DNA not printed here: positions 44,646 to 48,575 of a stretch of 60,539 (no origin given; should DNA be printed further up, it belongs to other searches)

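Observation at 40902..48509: Operon coupling a STAND-type (P-loop+TPR) class III cyclase to a cNMP-gated patatin phospholipase plus a two-component pair: a candidate second-messenger-triggered membrane-attack or defence-like module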

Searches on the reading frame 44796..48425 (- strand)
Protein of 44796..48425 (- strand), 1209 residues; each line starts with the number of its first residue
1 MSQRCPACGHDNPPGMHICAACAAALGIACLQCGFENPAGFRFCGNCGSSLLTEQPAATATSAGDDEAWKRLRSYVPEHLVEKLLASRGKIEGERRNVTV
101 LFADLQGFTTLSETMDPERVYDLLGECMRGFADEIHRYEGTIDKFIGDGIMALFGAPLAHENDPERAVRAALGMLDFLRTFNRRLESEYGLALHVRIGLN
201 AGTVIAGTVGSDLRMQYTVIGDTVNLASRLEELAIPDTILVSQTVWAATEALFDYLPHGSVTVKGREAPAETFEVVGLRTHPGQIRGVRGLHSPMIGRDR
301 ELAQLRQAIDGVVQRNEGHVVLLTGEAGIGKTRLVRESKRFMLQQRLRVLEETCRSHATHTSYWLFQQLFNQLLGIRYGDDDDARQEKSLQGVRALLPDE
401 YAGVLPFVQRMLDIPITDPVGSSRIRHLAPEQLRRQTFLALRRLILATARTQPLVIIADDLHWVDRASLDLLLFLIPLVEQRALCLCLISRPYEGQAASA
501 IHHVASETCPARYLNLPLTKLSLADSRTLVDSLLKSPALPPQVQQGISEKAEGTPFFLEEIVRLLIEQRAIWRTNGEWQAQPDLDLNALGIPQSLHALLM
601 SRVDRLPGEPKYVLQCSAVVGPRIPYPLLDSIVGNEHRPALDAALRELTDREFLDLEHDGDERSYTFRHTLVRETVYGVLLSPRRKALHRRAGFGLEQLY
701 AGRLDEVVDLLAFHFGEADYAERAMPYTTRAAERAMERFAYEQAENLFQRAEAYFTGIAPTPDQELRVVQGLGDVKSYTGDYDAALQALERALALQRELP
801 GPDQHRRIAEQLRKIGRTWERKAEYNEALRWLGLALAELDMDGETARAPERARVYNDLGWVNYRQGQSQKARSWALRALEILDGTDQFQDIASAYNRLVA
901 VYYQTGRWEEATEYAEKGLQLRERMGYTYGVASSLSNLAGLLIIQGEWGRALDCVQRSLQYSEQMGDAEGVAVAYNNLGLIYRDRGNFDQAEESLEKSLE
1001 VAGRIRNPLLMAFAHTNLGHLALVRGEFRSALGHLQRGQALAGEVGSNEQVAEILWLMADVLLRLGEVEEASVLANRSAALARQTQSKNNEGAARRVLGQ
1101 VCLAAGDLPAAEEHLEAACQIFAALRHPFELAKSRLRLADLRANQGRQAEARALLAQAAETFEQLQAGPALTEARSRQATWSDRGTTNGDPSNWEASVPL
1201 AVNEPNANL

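Call 7: search_protein_families(library=pfam, proteins=[window:44796-48425:-], max_evalue=0.01)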
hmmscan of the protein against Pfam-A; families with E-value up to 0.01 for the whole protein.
window:44796-48425:- (1209 aa): 27 families (the best 25 are shown)
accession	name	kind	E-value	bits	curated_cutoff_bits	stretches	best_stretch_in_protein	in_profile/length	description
PF13424.12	TPR_12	-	7.8e-45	151.4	30.1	6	890-963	1-76/77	Tetratricopeptide repeat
PF00211.25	Guanylate_cyc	-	2.1e-29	102.9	21.9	1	96-272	7-178/183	Adenylate and Guanylate cyclase catalytic domain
PF13191.12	AAA_16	-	2.1e-26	93.8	32.6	1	296-485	3-165/167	AAA ATPase domain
PF07719.23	TPR_2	-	1.9e-24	84.2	27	2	973-1001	2-30/34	Tetratricopeptide repeat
PF13374.12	TPR_10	-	2.9e-24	84.7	27.5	2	971-1004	1-34/42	Tetratricopeptide repeat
PF17874.7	TPR_MalT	-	6.8e-22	78.6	45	3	936-1088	44-197/336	MalT-like TPR region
PF00515.34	TPR_1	-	1.6e-20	72.4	27.8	1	972-1001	1-30/34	Tetratricopeptide repeat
PF13181.12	TPR_8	-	5.8e-18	63.9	25.7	1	974-1002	3-31/34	Tetratricopeptide repeat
PF13432.12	TPR_16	-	1.9e-11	44.6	32.7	0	846-881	25-60/65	Tetratricopeptide repeat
PF12773.13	DZR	-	1.6e-09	38.2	27.3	1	5-48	1-45/45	Double zinc ribbon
PF24463.1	DUF7577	-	1.6e-08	34.5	28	1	28-51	3-26/27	Domain of unknown function (DUF7577)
PF13176.12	TPR_7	-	3.5e-08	33.4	27.9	1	974-1003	1-30/36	Tetratricopeptide repeat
PF13428.12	TPR_14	-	4e-08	33.6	23.5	0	1094-1122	3-31/44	Tetratricopeptide repeat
PF07721.20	TPR_4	-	7.3e-08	32.8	27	0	1093-1117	2-26/26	Tetratricopeptide repeat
PF13240.11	Zn_Ribbon_1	-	1.2e-07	31.7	25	2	30-51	2-23/23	zinc-ribbon domain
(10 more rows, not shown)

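Call 8: search_protein_families(library=padloc, proteins=[window:44796-48425:-], max_evalue=0.01)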
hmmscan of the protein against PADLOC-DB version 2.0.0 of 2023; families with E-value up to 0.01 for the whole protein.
window:44796-48425:- (1209 aa): 14 families
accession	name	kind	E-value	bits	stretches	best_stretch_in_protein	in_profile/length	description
PDLC00734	PycC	-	8.4e-29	98.8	1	83-232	175-322/374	Pycsar cyclase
PDLC02367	PycC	-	1.2e-16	58.9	1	92-250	38-193/226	-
PDLC01169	TPR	-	7e-15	53.1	2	972-1091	109-227/252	TPR repeats containing protein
PDLC02369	PycC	-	8.9e-13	46.4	1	96-249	45-191/248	-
PDLC02370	PycC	-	4.8e-12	43.9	1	94-250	78-239/340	-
PDLC00765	PycC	-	6.5e-12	43.3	1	97-250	257-413/477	Pycsar cyclase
PDLC00766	PycC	-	4.6e-10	37.3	1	96-251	42-197/232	Pycsar cyclase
PDLC02366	PycC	-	1.6e-09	35.3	1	94-251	274-435/486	-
PDLC00764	PycC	-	4.2e-07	27.2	1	94-245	91-249/449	Pycsar cyclase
PDLC00763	PycC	-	4.8e-07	27.4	1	96-247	52-205/268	Pycsar cyclase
PDLC02368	PycC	-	2.7e-05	21.9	1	93-246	40-197/234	-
PDLC00767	PycC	-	0.00069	17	1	94-250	89-250/337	Pycsar cyclase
PDLC00762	PycC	-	0.0027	14.6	0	95-213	280-409/508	Pycsar cyclase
PDLC04984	PDC-S27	-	0.0077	13.1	0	295-338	4-43/474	-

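Call 39: find_homologous_proteins(query=window:44796-48425:-, max_evalue=1e-30)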
Query window:44796-48425:- (1209 aa): 7576 proteins with E <= 1e-30 among 8000 candidates; the best 120 are listed.
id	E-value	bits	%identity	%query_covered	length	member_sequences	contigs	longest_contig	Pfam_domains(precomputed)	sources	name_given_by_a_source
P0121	0.0e+0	2728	100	100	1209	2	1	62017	PF13240.12,PF24463.2,PF13176.13,PF24885.2,PF13401.13,PF13428.13,PF13191.13,PF13374.13,PF07721.21,PF14559.13,PF17874.8,PF12773.14,PF00515.35,PF13424.13,PF13432.13,PF00211.26,PF13181.13,PF07719.24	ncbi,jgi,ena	-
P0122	0.0e+0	1950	73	99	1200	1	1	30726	PF13240.12,PF24463.2,PF13176.13,PF24885.2,PF13401.13,PF13428.13,PF13191.13,PF13374.13,PF14559.13,PF17874.8,PF12773.14,PF00515.35,PF13424.13,PF13432.13,PF00211.26,PF13181.13,PF07719.24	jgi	-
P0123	0.0e+0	1950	74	98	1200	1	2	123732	PF13431.13,PF13240.12,PF24463.2,PF13176.13,PF24885.2,PF13191.13,PF13374.13,PF17874.8,PF12773.14,PF00515.35,PF13424.13,PF13432.13,PF00211.26,PF13181.13,PF07719.24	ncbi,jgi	jgi:class 3 adenylate cyclase/tetratricopeptide (TPR) repeat protein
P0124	0.0e+0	1824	67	100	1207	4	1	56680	PF10602.16,PF24463.2,PF13176.13,PF13401.13,PF13428.13,PF13191.13,PF13374.13,PF14559.13,PF17874.8,PF12773.14,PF00515.35,PF13424.13,PF00211.26,PF13181.13,PF07719.24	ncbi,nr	ncbi:MAG: tetratricopeptide repeat protein [Chloroflexi bacterium]|nr:tetratricopeptide repeat prote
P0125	0.0e+0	1177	48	96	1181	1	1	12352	PF10602.16,PF13240.12,PF13414.13,PF24463.2,PF23558.2,PF13176.13,PF13401.13,PF13428.13,PF13191.13,PF13374.13,PF07721.21,PF14559.13,PF17874.8,PF12773.14,PF00515.35,PF13424.13,PF28559.1,PF13432.13,PF00211.26,PF13181.13,PF07719.24,PF13174.13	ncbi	ncbi:MAG: tetratricopeptide repeat protein, partial [Anaerolineae bacterium]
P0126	0.0e+0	1155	47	97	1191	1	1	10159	PF10602.16,PF13240.12,PF24463.2,PF13176.13,PF13401.13,PF13428.13,PF13191.13,PF13374.13,PF07721.21,PF17874.8,PF12773.14,PF00515.35,PF13424.13,PF13432.13,PF00211.26,PF13181.13,PF07719.24,PF13174.13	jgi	-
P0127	0.0e+0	1103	68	59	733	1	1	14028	PF13240.12,PF12773.14,PF24463.2,PF13401.13,PF00211.26,PF13191.13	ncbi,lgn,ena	-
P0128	0.0e+0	1081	67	59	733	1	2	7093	PF12773.14,PF13401.13,PF00211.26,PF13191.13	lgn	-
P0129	0.0e+0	1071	44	97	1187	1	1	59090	PF13240.12,PF13176.13,PF13401.13,PF13191.13,PF13374.13,PF17874.8,PF12773.14,PF00515.35,PF13424.13,PF00211.26,PF13181.13,PF07719.24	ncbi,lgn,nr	ncbi:MAG: tetratricopeptide repeat protein [Chloroflexi bacterium]|nr:tetratricopeptide repeat prote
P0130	0.0e+0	1069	45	95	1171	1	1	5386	PF13240.12,PF24463.2,PF13176.13,PF13428.13,PF13191.13,PF13374.13,PF07721.21,PF17874.8,PF12773.14,PF00515.35,PF13424.13,PF13432.13,PF00211.26,PF13181.13,PF07719.24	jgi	jgi:class 3 adenylate cyclase/tetratricopeptide (TPR) repeat protein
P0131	0.0e+0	1067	44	97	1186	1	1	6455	PF10602.16,PF13431.13,PF13240.12,PF13414.13,PF24463.2,PF13176.13,PF24885.2,PF13401.13,PF13191.13,PF13374.13,PF07721.21,PF17874.8,PF12773.14,PF00515.35,PF12895.14,PF13424.13,PF28559.1,PF14938.13,PF13432.13,PF00211.26,PF13181.13,PF07719.24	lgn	-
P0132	0.0e+0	1065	43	97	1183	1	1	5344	PF13240.12,PF13176.13,PF13191.13,PF13374.13,PF07721.21,PF17874.8,PF12773.14,PF00515.35,PF12895.14,PF13424.13,PF00211.26,PF13181.13,PF07719.24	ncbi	-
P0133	0.0e+0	1064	43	97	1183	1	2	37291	PF10602.16,PF13240.12,PF13414.13,PF13176.13,PF24885.2,PF13428.13,PF13191.13,PF13374.13,PF17874.8,PF12773.14,PF00515.35,PF13424.13,PF13432.13,PF00211.26,PF13181.13,PF07719.24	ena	-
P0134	0.0e+0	1064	45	97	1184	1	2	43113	PF17874.8,PF12773.14,PF00515.35,PF13424.13,PF13176.13,PF24885.2,PF00211.26,PF07719.24,PF13191.13,PF13374.13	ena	-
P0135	0.0e+0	1052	44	97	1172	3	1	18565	PF13240.12,PF13414.13,PF24463.2,PF13176.13,PF24885.2,PF13401.13,PF13191.13,PF13374.13,PF17874.8,PF12773.14,PF00515.35,PF13424.13,PF14938.13,PF13432.13,PF00211.26,PF13181.13,PF07719.24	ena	-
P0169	2.3e-289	981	42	97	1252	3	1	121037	PF13240.12,PF24463.2,PF13176.13,PF13401.13,PF13191.13,PF13374.13,PF17874.8,PF12773.14,PF00515.35,PF13424.13,PF00211.26,PF13181.13,PF07719.24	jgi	-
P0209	2.3e-277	941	40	97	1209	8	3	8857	PF13240.12,PF24463.2,PF13176.13,PF13401.13,PF13248.12,PF13191.13,PF13374.13,PF17874.8,PF12773.14,PF00515.35,PF13424.13,PF28559.1,PF00211.26,PF13181.13,PF07719.24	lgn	-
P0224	2.8e-270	918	41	96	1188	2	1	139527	PF13240.12,PF24463.2,PF13176.13,PF13401.13,PF13191.13,PF13374.13,PF17874.8,PF12773.14,PF00515.35,PF13424.13,PF28559.1,PF00211.26,PF13181.13,PF07719.24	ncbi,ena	-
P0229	1.2e-264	899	42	91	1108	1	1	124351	PF13431.13,PF13176.13,PF24885.2,PF13191.13,PF13374.13,PF17874.8,PF00515.35,PF13424.13,PF28559.1,PF14938.13,PF13432.13,PF00211.26,PF13181.13,PF07719.24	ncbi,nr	ncbi:MAG: tetratricopeptide repeat protein [Chloroflexi bacterium]|nr:tetratricopeptide repeat prote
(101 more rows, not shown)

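Call 40: find_encoding_contigs(protein=P0124, flank=8000, max_places=1)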
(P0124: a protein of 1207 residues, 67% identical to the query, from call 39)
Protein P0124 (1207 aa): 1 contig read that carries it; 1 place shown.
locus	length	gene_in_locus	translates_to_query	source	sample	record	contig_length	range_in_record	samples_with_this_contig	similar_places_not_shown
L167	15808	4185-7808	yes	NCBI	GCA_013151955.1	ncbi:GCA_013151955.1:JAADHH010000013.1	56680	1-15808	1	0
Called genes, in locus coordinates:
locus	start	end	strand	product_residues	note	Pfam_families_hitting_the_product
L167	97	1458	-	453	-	PF02366:PMT (weak), PF13231:PMT_2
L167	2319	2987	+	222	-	PF02545:Maf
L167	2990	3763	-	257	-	PF01966:HD (weak)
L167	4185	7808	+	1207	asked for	PF12773:DZR, PF00211:Guanylate_cyc, PF13191:AAA_16, PF13401:AAA_22 (weak), PF17874:TPR_MalT, PF13424:TPR_12, PF17874:TPR_MalT, PF13424:TPR_12, +9 more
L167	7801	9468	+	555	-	PF00027:cNMP_binding, PF01734:Patatin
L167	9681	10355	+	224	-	PF00072:Response_reg, PF00486:Trans_reg_C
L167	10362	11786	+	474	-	PF00672:HAMP, PF00512:HisKA, PF02518:HATPase_c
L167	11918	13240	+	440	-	PF16317:Glyco_hydro_99, PF14307:Glyco_tran_WbsX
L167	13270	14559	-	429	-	PF02310:B12-binding (weak), PF04055:Radical_SAM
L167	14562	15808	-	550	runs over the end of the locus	PF13231:PMT_2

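Call 41: find_encoding_contigs(protein=P0127, flank=8000, max_places=1)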
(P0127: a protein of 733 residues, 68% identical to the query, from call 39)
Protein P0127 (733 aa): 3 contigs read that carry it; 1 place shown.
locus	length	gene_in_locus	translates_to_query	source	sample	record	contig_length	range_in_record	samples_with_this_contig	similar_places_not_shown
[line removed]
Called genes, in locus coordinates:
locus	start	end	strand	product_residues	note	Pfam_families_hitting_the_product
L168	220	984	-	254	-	PF01738:DLH (faint), PF12146:Hydrolase_4, PF00561:Abhydrolase_1 (weak), PF06821:Ser_hydrolase (faint), PF12697:Abhydrolase_6, PF20408:Abhydrolase_11 (faint), PF00326:Peptidase_S9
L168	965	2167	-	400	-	PF00850:Hist_deacetyl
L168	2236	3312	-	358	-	PF01551:Peptidase_M23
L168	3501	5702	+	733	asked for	PF12773:DZR, PF13240:Zn_Ribbon_1 (faint), PF24463:DUF7577 (faint), PF00211:Guanylate_cyc, PF13191:AAA_16, PF13401:AAA_22 (faint)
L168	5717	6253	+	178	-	PF13384:HTH_23, PF13518:HTH_28, PF13551:HTH_29, PF13565:HTH_32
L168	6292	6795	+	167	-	-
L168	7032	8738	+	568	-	PF00501:AMP-binding, PF13193:AMP-binding_C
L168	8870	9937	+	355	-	PF02653:BPD_transp_2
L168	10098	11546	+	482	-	PF02653:BPD_transp_2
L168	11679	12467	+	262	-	PF00005:ABC_tran, PF13304:AAA_21 (faint), PF12399:BCA_ABC_TP_C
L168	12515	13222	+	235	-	PF00005:ABC_tran, PF13304:AAA_21 (faint), PF12399:BCA_ABC_TP_C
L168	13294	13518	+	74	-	PF15919:HicB_lk_antitox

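Call 60: search_protein_families(library=ncbifam, proteins=[window:44796-48425:-], max_evalue=0.00001)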
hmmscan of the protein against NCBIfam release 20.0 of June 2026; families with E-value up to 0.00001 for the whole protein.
window:44796-48425:- (1209 aa): 8 families
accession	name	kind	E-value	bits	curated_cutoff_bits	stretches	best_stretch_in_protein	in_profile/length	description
TIGR03903.1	TOMM_kin_cyc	equivalog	9e-82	275.6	705.75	1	90-754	280-920/1267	TOMM system kinase/cyclase fusion protein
NF041717.1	HaaA_phane_TPR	equivalog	2.7e-30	105.2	1125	2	806-1134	549-874/882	cyclophane-containing RiPP biosynthesis TPR protein HaaT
NF053520.1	HK_Porph_FimS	equivalog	2e-25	89.2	600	2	850-995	122-267/618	sensor histidine kinase FimS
NF053617.1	SARPRegAfsRStmc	equivalog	2.5e-18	65.5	1430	2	842-1073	728-957/986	SARP-family global regulator AfsR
NF053720.1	NsdA_fam_reg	subfamily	2.4e-13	50.4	75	2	929-1118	197-394/432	NsdA family TPR-like regulatory protein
TIGR02521.1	type_IV_pilW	equivalog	1.6e-11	44.2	154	1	853-1077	32-228/234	type IV pilus biogenesis/stability protein PilW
TIGR02917.1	PEP_TPR_lipo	equivalog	2.9e-09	35.4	312.2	0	847-921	799-866/899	XrtA/PEP-CTERM system TPR-repeat protein PrsT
NF058673.1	LipAdnlyCyLipJMY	equivalog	1.2e-08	34.1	800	1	83-247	281-420/449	bifunctional lipase/adenylate cyclase LipJ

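Call 81: find_encoding_contigs(protein=P0224, flank=6000, max_places=1)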
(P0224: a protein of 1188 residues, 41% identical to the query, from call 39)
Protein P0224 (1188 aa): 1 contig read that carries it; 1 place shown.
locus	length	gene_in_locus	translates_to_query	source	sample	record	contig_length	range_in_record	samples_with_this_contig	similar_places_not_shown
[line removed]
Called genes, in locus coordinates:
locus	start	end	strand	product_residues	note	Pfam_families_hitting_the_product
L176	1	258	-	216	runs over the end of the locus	PF00440:TetR_N, PF17932:TetR_C_24 (weak), PF13305:TetR_C_33 (weak)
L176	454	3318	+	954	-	PF07691:PA14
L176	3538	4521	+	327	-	PF07992:Pyr_redox_2, PF13738:Pyr_redox_3, PF00070:Pyr_redox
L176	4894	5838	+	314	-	PF13237:Fer4_10, PF14697:Fer4_21, PF12838:Fer4_7, PF13187:Fer4_9, PF00037:Fer4 (weak)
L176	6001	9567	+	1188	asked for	PF12773:DZR, PF13240:Zn_Ribbon_1 (weak), PF24463:DUF7577 (weak), PF00211:Guanylate_cyc, PF13191:AAA_16, PF13424:TPR_12, PF17874:TPR_MalT, PF13424:TPR_12, +8 more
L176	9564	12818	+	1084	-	PF13432:TPR_16 (faint), PF25873:WHD_MalT, PF13424:TPR_12, PF17874:TPR_MalT (weak), PF13424:TPR_12, PF17874:TPR_MalT, PF13424:TPR_12 (weak), PF03704:BTAD, +10 more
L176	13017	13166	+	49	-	-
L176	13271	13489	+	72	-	PF14407:Frankia_peptide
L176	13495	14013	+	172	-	PF00072:Response_reg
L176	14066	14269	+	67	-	-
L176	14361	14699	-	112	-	PF01906:YbjQ_1, PF23025:YbjQ_2 (faint)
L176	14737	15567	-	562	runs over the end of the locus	PF16949:ABC_tran_2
